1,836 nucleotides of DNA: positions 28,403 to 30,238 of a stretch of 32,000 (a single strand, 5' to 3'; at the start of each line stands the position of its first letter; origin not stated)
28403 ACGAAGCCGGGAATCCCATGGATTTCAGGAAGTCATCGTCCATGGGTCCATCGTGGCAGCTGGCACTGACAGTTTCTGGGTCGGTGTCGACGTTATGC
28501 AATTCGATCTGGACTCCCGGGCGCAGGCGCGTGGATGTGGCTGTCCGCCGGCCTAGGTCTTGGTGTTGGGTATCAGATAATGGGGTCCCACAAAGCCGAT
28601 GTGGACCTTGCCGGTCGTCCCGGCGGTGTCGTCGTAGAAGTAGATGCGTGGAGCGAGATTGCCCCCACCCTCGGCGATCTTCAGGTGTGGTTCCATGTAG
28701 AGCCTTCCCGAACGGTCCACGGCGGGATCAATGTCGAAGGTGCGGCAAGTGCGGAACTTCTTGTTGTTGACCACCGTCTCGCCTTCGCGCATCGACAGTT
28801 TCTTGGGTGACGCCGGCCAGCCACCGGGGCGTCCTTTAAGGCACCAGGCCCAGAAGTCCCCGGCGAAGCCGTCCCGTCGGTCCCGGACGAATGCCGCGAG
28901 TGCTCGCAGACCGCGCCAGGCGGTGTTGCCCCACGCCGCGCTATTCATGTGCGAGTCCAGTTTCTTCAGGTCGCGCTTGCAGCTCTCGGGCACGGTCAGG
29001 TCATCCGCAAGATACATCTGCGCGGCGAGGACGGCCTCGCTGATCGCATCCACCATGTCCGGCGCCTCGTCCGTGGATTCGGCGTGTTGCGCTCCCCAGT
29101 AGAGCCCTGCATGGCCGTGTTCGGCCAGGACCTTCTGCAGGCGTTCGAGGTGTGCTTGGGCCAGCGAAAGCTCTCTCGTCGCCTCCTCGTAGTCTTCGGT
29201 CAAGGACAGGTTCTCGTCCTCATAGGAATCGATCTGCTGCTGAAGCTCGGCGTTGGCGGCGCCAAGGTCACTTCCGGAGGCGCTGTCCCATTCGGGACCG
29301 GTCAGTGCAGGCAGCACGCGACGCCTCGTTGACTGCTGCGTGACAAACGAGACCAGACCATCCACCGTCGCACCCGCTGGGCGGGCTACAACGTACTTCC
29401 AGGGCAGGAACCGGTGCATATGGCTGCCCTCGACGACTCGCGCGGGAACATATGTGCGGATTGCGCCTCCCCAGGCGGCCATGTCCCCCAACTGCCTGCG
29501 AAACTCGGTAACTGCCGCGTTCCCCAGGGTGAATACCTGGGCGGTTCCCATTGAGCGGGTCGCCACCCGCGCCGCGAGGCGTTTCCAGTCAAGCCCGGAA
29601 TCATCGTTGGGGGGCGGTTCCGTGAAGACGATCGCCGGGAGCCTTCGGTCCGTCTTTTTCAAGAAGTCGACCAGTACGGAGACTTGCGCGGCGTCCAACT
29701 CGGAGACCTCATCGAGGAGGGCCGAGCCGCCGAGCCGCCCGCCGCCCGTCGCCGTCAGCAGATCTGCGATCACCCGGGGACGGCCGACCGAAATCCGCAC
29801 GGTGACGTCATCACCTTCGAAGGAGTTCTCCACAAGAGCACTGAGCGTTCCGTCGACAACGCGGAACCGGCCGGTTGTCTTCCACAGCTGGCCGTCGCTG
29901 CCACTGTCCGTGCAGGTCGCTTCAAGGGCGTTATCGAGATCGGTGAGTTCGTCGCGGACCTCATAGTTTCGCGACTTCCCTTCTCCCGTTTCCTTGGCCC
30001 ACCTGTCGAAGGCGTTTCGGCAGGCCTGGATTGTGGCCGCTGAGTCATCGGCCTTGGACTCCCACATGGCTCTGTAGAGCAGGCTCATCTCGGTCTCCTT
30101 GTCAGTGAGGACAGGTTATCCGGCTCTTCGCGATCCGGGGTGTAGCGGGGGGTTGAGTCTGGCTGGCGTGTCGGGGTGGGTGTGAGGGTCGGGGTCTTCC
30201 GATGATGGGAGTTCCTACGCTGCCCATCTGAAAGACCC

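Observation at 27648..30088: Orphan two-gene cassette (511 aa + acidic 284 aa) of unknown function: candidate defence or toxin-immunity module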

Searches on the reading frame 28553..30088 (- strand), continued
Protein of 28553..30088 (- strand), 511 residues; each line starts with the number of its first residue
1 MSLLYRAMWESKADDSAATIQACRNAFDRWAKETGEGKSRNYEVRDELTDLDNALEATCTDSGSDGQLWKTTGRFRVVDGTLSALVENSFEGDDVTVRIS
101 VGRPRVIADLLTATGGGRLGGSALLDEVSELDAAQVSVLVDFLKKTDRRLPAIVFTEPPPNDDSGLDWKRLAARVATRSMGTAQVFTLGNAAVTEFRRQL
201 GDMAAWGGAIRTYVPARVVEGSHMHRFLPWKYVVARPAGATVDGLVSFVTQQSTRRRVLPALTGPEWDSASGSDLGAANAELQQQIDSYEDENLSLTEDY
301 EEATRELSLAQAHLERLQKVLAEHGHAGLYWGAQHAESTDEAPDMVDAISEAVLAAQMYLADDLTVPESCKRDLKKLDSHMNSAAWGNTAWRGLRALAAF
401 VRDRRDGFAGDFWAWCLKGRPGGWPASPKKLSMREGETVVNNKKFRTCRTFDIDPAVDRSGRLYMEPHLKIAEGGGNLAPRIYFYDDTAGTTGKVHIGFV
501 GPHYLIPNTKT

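Call 83: search_protein_families(library=padloc, proteins=[P0034, P0050, P0096, P0101, P0063, P0021, P0008, P0013, P0082, P0104], max_evalue=0.001)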
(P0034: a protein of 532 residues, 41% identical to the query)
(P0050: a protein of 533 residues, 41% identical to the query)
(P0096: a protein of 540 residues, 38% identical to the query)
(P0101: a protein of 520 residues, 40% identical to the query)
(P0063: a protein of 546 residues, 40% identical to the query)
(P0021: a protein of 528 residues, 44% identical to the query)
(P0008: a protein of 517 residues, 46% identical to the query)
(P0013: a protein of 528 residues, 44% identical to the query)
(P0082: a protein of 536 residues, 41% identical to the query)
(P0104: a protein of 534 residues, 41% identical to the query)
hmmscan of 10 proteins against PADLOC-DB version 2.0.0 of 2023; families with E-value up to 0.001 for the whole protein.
P0034 (532 aa): 4 families
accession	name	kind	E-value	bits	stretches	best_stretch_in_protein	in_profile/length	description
PDLC04161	HEC-07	-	2.4e-13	47.9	1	84-336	108-371/553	-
PDLC04158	HEC-07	-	2.1e-08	31.2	1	63-227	81-241/526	-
PDLC04159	HEC-07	-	2.6e-08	31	1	110-266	122-275/531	-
PDLC03912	NsnC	-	0.0002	19.3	1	412-529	222-314/316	-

P0050 (533 aa): 5 families
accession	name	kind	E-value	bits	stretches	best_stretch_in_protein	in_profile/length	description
PDLC04161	HEC-07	-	1.4e-13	48.6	1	83-252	107-283/553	-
PDLC04159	HEC-07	-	4.8e-08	30.2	1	119-262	129-271/531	-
PDLC04160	HEC-07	-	2.3e-06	24.3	1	105-239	143-277/557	-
PDLC04158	HEC-07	-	2.2e-05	21.2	1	148-234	162-247/526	-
PDLC03912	NsnC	-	2.4e-05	22.4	1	448-529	243-313/316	-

P0096 (540 aa): 5 families
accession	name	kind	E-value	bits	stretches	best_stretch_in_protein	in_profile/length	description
PDLC04161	HEC-07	-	4.6e-16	56.8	1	101-300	107-311/553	-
PDLC03912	NsnC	-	7.7e-06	24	1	465-537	252-314/316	-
PDLC04158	HEC-07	-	0.00011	18.9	1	165-249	161-242/526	-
PDLC04160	HEC-07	-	0.0004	16.9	1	167-265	188-283/557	-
PDLC04159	HEC-07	-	0.00052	16.8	1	165-268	157-256/531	-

P0101 (520 aa): 4 families
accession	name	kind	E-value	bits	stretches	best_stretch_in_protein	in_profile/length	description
PDLC04161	HEC-07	-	5.5e-17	59.9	1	113-328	143-357/553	-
PDLC04158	HEC-07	-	5.9e-06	23.1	1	132-224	153-241/526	-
PDLC03912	NsnC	-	6.8e-05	20.8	1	444-517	251-314/316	-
PDLC04159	HEC-07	-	0.00098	15.9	0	143-240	158-252/531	-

P0063 (546 aa): 3 families
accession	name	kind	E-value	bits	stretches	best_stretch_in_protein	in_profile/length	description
PDLC04161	HEC-07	-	7.5e-14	49.5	1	125-279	138-295/553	-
PDLC04159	HEC-07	-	4.8e-08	30.2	1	131-348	129-341/531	-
PDLC03912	NsnC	-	0.00025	19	1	427-540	223-311/316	-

P0021 (528 aa): 4 families
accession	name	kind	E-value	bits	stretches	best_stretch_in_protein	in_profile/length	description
PDLC04161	HEC-07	-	4e-17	60.3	1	51-269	73-299/553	-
PDLC04159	HEC-07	-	1.1e-07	29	1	117-252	128-260/531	-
PDLC03912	NsnC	-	0.00015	19.7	1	420-523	232-313/316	-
PDLC04158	HEC-07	-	0.00065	16.3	1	147-250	163-263/526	-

P0008 (517 aa): 3 families
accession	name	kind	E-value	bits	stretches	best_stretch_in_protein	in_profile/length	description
PDLC04161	HEC-07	-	3.5e-18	63.8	1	114-267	143-300/553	-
PDLC04158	HEC-07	-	4.9e-07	26.6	1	149-244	167-260/526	-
PDLC03912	NsnC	-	2e-06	25.9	1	440-512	251-312/316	-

P0013 (528 aa): 3 families
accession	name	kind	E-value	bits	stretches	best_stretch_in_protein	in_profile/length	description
PDLC04161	HEC-07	-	5e-20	69.9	1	125-278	143-300/553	-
PDLC03912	NsnC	-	2.8e-06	25.4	1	428-523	242-312/316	-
PDLC04159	HEC-07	-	4.6e-05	20.3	1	126-279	129-279/531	-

P0082 (536 aa): 4 families
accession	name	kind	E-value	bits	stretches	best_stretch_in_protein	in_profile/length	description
PDLC04161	HEC-07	-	5.3e-21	73.1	1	155-333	172-359/553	-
PDLC04159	HEC-07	-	5.6e-06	23.3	1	156-335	158-334/531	-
PDLC04158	HEC-07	-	0.00016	18.3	1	151-293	157-300/526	-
PDLC03912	NsnC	-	0.00089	17.2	0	459-530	251-311/316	-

P0104 (534 aa): 4 families
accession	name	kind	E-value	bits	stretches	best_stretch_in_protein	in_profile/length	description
PDLC04161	HEC-07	-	1.3e-16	58.6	1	73-268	100-299/553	-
PDLC04159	HEC-07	-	1.6e-07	28.5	1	116-302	128-313/531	-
PDLC03912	NsnC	-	2.8e-06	25.4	1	410-529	220-313/316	-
PDLC04158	HEC-07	-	8.4e-05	19.3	1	152-257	168-270/526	-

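Call 85: search_protein_families(library=padloc, proteins=[L003:11587-12456:+, L017:8907-10004:+, L045:9403-9969:+, L045:11857-12450:+, L045:12478-13143:+, L045:13559-16117:+, L070:12136-13083:+, L006:9104-9985:-, L003:13823-15076:+], max_evalue=0.0001)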
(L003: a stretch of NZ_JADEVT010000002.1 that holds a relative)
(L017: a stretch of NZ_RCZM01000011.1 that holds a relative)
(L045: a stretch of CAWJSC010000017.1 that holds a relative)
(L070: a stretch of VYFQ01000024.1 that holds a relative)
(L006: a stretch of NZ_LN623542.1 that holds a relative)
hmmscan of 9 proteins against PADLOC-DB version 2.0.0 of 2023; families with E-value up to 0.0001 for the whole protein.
L003:11587-12456:+ (289 aa): 10 families
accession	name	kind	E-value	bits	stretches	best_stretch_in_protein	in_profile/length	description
PDLC05062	PDC-S66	-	2.2e-78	261.6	1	3-287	5-280/282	-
PDLC00417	ThsB1|ThsB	-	2.5e-31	107.3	1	155-286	167-298/303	TIR-like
PDLC00424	ThsB1|ThsB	-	1e-18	66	1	155-287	102-232/234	TIR-like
PDLC02012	SAVED5--SAVED_TIR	-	1.1e-12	45.7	1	155-252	14-109/404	-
PDLC02962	RT-TIR_XII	-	1.1e-12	45.5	1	153-268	344-458/478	single gene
PDLC02421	Aga_TIR-PNTD1-PNTD2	-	4.3e-08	30.7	1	155-232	4-82/430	Class I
PDLC00434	ThsB1|ThsB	-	3.5e-06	24.4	1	147-231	131-215/396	TIR-like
PDLC02403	Aga_TIR-PNTD1-PNTD2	-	3.6e-06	24.3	1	156-231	4-80/443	Class I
PDLC00727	Effector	-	3.2e-05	20.6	1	153-220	172-239/590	TIR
PDLC00728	Effector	-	7.8e-05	19.8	0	155-216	10-71/432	TIR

L017:8907-10004:+ (365 aa): 1 family
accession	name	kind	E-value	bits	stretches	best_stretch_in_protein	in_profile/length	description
PDLC05009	PDC-S37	-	9.4e-13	44.9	1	203-361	1376-1529/1550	-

L045:9403-9969:+ (188 aa): 0 families

L045:11857-12450:+ (197 aa): 0 families

L045:12478-13143:+ (221 aa): 0 families

L045:13559-16117:+ (852 aa): 4 families
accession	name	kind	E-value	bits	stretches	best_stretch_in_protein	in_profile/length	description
PDLC03920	MkoA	-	2.9e-13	47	0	629-686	771-830/1112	-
PDLC03924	MkoC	-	1.3e-09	34.8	0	648-689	671-712/1136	-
PDLC03921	MkoA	-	4.9e-05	19.1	0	540-566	1047-1073/1607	-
PDLC05009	PDC-S37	-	8.8e-05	18.4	0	648-684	938-974/1550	-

L070:12136-13083:+ (315 aa): 2 families
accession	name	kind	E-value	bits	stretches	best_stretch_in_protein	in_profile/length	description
PDLC04540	PDC-M24B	-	1.3e-82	275.3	1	51-302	4-254/256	-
PDLC04539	PDC-M24B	-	3.1e-17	60.9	1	66-297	22-249/255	-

L006:9104-9985:- (293 aa): 0 families

L003:13823-15076:+ (417 aa): 0 families

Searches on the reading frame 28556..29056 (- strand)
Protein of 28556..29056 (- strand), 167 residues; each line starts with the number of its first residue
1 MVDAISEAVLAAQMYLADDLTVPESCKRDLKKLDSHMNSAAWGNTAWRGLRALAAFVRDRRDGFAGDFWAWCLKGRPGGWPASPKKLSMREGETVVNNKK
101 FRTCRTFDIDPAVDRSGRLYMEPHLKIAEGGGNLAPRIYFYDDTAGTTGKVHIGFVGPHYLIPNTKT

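Call 50: search_solved_structures(query=A4, max_evalue=10, show_alignments=3)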
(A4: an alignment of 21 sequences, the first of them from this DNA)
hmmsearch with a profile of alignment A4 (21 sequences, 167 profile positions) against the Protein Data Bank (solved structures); distinct sequences matched with E-value up to 10: 2.
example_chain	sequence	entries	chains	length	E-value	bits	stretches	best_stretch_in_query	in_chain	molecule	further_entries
6gfo_E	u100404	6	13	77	0.45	13.5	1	25-76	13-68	CP12 polypeptide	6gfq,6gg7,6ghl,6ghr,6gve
4mh6_A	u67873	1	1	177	1.2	12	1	55-116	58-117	Putative type III secretion protein YscO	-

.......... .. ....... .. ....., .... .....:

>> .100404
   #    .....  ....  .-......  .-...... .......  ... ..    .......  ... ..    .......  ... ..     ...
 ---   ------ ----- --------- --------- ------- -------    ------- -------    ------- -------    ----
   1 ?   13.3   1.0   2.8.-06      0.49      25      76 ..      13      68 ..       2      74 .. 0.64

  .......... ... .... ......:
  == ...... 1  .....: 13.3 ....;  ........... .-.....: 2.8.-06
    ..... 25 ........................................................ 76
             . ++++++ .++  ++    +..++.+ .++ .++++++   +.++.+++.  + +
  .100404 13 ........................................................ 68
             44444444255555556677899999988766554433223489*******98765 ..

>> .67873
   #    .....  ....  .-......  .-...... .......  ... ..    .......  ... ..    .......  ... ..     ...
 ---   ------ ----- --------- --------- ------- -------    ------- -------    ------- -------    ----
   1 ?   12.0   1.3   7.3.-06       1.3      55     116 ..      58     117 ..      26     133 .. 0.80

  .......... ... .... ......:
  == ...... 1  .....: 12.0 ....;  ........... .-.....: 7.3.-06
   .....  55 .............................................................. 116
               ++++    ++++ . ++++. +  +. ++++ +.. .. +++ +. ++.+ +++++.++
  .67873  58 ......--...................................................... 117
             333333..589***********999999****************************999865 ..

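Call 51: search_protein_families(library=pfam, alignment_id=A4, max_evalue=10)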
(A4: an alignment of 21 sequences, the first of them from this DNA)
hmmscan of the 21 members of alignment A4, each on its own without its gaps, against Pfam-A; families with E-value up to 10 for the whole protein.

A. member 1, seq(167 aa): 0 families

B. families by the number of members that match (of 21 scanned): 4 families
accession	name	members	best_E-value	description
PF06688.16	DUF1187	1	0.098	Protein of unknown function (DUF1187)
PF18156.6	pPIWI_RE_Y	1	0.13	pPIWI_RE three-gene island domain Y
PF14300.12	DMP19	1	0.17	DMP19-like protein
PF24460.1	DUF7575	1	0.31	Domain of unknown function (DUF7575)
